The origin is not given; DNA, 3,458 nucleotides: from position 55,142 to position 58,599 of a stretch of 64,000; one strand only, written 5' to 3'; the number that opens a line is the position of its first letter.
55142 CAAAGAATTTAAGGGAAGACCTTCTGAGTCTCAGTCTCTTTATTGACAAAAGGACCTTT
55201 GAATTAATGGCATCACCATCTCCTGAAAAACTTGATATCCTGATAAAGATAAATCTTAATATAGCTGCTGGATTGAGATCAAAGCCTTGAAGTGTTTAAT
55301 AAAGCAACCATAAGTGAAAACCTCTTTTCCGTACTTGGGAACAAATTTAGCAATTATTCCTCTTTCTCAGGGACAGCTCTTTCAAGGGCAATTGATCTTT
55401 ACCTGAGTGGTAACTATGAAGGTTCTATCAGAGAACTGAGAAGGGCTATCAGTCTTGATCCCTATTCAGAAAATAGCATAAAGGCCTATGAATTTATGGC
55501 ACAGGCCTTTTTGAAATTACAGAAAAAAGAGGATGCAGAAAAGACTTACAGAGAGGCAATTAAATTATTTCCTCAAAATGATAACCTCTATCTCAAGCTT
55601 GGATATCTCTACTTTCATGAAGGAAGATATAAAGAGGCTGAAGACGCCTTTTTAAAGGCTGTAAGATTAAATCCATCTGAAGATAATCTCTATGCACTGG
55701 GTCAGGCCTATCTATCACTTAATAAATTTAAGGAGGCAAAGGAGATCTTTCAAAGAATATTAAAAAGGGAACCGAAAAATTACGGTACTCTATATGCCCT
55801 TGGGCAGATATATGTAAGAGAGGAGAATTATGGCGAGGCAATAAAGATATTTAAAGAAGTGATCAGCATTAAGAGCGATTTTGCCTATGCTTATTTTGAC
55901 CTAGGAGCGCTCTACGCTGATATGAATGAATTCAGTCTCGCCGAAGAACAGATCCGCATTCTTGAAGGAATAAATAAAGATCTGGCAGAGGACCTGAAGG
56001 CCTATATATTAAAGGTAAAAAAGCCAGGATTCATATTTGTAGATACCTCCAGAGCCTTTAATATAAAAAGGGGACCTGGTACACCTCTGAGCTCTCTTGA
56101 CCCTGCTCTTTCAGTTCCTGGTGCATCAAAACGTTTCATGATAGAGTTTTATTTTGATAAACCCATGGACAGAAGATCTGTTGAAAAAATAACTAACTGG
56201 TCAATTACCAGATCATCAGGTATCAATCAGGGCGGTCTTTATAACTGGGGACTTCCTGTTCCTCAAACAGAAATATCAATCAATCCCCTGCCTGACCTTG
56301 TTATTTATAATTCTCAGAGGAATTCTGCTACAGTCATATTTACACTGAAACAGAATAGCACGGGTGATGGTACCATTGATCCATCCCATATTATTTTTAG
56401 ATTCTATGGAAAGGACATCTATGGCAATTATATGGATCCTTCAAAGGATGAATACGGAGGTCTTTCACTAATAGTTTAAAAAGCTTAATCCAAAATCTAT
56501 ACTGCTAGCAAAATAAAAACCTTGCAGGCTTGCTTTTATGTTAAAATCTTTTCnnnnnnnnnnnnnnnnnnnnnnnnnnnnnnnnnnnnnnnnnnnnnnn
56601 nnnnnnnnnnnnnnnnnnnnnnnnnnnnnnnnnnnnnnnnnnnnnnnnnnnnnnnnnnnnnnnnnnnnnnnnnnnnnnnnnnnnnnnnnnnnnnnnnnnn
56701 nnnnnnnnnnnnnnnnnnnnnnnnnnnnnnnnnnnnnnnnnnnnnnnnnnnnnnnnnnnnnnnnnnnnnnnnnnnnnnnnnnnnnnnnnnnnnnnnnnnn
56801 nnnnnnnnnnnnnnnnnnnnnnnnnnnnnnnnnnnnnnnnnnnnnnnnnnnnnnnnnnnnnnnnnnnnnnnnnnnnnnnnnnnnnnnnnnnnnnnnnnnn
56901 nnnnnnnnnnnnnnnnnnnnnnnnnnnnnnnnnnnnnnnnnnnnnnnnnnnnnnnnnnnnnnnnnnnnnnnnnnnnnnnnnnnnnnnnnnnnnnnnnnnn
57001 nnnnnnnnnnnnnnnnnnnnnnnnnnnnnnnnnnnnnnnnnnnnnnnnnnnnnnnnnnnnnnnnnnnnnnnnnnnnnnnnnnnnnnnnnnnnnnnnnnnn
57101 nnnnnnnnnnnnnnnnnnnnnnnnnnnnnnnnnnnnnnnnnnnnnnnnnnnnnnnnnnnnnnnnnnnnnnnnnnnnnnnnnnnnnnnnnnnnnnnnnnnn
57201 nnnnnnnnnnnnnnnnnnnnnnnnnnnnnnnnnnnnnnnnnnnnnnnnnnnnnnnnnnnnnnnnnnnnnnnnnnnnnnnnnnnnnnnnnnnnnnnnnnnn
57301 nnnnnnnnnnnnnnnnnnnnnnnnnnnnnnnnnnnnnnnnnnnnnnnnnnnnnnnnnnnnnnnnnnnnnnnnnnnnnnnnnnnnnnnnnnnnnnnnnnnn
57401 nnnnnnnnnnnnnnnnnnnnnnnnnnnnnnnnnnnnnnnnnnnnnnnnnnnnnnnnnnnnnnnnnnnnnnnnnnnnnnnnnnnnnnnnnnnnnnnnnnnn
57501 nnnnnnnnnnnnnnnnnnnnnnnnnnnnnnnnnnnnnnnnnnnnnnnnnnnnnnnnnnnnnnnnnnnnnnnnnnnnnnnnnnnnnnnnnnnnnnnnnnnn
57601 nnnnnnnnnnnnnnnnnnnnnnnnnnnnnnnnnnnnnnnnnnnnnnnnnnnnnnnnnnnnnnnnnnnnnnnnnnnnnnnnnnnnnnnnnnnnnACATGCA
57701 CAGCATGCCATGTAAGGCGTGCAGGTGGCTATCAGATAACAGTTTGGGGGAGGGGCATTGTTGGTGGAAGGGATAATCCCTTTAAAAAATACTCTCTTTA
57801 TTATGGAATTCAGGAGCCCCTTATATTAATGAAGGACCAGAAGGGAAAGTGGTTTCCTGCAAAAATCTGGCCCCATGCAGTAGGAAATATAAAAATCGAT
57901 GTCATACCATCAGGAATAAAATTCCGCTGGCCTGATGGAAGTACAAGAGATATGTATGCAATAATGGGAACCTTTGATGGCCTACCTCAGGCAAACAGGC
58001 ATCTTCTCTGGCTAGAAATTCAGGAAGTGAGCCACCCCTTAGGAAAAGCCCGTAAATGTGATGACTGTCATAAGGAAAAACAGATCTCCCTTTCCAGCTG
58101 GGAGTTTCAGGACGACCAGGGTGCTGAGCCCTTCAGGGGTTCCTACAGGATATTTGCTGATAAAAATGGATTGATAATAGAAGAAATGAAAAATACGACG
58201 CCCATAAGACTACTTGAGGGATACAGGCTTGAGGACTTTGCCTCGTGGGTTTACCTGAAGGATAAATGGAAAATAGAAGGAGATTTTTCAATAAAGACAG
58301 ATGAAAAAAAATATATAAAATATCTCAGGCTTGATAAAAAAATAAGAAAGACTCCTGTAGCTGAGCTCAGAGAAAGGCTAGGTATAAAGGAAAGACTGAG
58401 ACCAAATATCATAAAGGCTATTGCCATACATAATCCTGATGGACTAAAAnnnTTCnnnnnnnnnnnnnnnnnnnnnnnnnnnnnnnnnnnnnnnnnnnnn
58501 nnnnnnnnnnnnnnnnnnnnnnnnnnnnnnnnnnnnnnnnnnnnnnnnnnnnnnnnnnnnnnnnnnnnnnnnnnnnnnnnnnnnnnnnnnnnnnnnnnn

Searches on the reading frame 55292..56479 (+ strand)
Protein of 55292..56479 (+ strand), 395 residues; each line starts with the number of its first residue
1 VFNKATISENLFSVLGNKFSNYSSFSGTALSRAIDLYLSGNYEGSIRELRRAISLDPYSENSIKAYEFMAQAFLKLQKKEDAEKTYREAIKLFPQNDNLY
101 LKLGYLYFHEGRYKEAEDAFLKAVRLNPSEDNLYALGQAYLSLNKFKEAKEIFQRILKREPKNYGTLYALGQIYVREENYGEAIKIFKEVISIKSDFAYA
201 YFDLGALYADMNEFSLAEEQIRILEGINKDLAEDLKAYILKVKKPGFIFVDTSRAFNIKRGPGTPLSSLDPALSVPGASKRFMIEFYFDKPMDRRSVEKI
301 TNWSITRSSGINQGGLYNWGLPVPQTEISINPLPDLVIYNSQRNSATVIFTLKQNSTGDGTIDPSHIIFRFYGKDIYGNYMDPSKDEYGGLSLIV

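Call 3: search_protein_families(library=pfam, proteins=[window:55292-56479:+], max_evalue=0.01)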
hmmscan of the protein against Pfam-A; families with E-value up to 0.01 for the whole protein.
window:55292-56479:+ (395 aa): 31 families (the best 25 are shown)
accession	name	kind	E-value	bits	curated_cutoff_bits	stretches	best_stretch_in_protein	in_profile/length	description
PF07719.23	TPR_2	-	1.1e-31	106.7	27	4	99-129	3-33/34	Tetratricopeptide repeat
PF13181.12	TPR_8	-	1.4e-29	100.1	25.7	4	99-129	3-33/34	Tetratricopeptide repeat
PF00515.34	TPR_1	-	2e-29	100.6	27.8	4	99-129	3-33/34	Tetratricopeptide repeat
PF13432.12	TPR_16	-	5.6e-25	87.9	32.7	2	69-130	3-64/65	Tetratricopeptide repeat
PF13428.12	TPR_14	-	2.2e-22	77.7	23.5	3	132-173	3-44/44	Tetratricopeptide repeat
PF13414.12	TPR_11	-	6.1e-22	77.5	26.8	3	171-211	1-41/42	TPR repeat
PF14559.12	TPR_19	-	1e-21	77.4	25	3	108-169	2-66/68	Tetratricopeptide repeat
PF13424.12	TPR_12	-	4.7e-20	72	30.1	3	99-158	5-73/77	Tetratricopeptide repeat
PF12895.13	ANAPC3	-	1.9e-17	63.8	27.2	3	126-189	19-81/82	Anaphase-promoting complex, cyclosome, subunit 3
PF13431.12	TPR_17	-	1.2e-16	59.9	24.4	2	86-117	2-33/34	Tetratricopeptide repeat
PF13174.12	TPR_6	-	4.3e-15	55.7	26.3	1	131-162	1-32/33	Tetratricopeptide repeat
PF13176.12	TPR_7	-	6.2e-14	51.3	27.9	1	166-196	1-31/36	Tetratricopeptide repeat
PF23914.1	TPR_CcmH_CycH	-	4.5e-13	49.8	42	2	91-191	44-148/158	Cytochrome c-type biogenesis protein H TPR domain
PF13371.12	TPR_9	-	2.1e-10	40.9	35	1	170-219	1-50/73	Tetratricopeptide repeat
PF24575.1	TPR_Slam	-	3.7e-10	40.6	35.2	1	70-120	52-104/104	Surface lipoprotein assembly modifier, N-terminal TPR repeats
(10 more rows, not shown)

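Call 4: search_protein_families(library=ncbifam, proteins=[window:55292-56479:+], max_evalue=0.01)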
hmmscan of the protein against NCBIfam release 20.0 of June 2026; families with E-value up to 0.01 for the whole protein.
window:55292-56479:+ (395 aa): 36 families (the best 25 are shown)
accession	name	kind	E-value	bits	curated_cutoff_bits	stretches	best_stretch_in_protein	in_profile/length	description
NF040959.1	MamA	equivalog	1e-21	77.4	200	2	130-221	71-162/204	magnetosome protein MamA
TIGR02917.1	PEP_TPR_lipo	equivalog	9.3e-21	73.4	312.2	1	19-209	627-815/899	XrtA/PEP-CTERM system TPR-repeat protein PrsT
TIGR00540.1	TPR_hemY_coli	hypoth_equivalog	5.6e-18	64.9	142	2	155-220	317-381/385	heme biosynthesis-associated TPR protein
TIGR02552.1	LcrH_SycD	equivalog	2.1e-17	63.1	104.8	3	102-195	23-117/136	SycD/LcrH family type III secretion system chaperone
TIGR02521.1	type_IV_pilW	equivalog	3.9e-17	62.6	154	1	33-190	38-195/234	type IV pilus biogenesis/stability protein PilW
TIGR02795.1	tol_pal_ybgF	equivalog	8.7e-15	55.4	90.1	2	101-192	6-104/119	tol-pal system protein YbgF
NF033920.0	C39_PA2778_fam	equivalog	5.9e-14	52.1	150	2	68-154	161-248/255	PA2778 family cysteine peptidase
TIGR00990.1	3a0801s09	subfamily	1.9e-12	46.7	757.25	2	36-129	341-431/615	mitochondrial import receptor subunit TOM70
NF047371.1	FlcA_CTERM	equivalog_domain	1.2e-10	40.5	300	1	100-196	125-222/646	periplasmic flagellar collar protein FlcA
NF033762.1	social_mot_Tgl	equivalog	8.2e-10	38.4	225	2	39-120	44-123/252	social motility TPR repeat lipoprotein Tgl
TIGR03939.1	PGA_TPR_OMP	equivalog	1.8e-08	33.1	366.65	2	77-162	409-495/800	poly-beta-1,6 N-acetyl-D-glucosamine export porin PgaA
TIGR04510.1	mod_pep_cyc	subfamily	3.7e-08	32.4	400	2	72-160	476-566/814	putative peptide modification system cyclase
NF033758.1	gliding_GltE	equivalog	4.1e-08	32.6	225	2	50-171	178-297/411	adventurous gliding motility TPR repeat lipoprotein GltE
NF047507.1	TPR_BatC_Lepto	exception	1.7e-07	31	175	0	36-97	68-130/214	TPR repeat-containing protein BatC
NF052415.1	T3SS_chap_SctY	equivalog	2.8e-07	31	70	1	97-189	6-102/106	type III secretion apparatus assembly chaperone SctY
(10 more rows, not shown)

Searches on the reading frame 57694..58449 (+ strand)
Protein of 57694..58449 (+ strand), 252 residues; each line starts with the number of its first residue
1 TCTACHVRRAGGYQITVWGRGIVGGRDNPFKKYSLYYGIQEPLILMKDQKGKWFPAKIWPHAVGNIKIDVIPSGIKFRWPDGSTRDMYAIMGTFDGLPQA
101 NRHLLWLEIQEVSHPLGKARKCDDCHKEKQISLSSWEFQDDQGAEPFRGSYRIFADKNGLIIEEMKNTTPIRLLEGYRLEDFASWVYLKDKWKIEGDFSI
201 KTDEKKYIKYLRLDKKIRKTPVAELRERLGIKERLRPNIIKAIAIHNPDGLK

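Call 62: predict_structure(alignment_id=A3)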
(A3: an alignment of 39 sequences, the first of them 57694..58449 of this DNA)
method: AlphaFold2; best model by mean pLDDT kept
length: 252 residues; sequences in the alignment: 39
mean_pLDDT: 84.3   pTM: 0.79
mean pLDDT of the five models: 84.3, 83.0, 83.0, 82.1, 77.5
residues with pLDDT >= 90: 105; 70-90: 114; 50-70: 32; < 50: 1
segments of 3 or more residues with pLDDT < 50: none
pLDDT, mean of each block of 10 residues (from residue 1): 70 70 59 72 91 90 87 93 92 84 90 73 79 89 86 95 93 86 85 91 80 88 93 91 82 74
secondary structure, 60 per line:
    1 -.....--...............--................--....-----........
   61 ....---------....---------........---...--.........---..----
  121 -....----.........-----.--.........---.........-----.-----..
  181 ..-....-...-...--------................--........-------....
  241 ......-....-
elements in order: H2-6 E9-23 E26-41 E44-47 E53-64 E74-77 E87-94 E103-111 H122-125 E130-138 E147-155 E159-167 H179-182 H184-187 E193-195 H204-219 H222-229 H237-246 H248-251
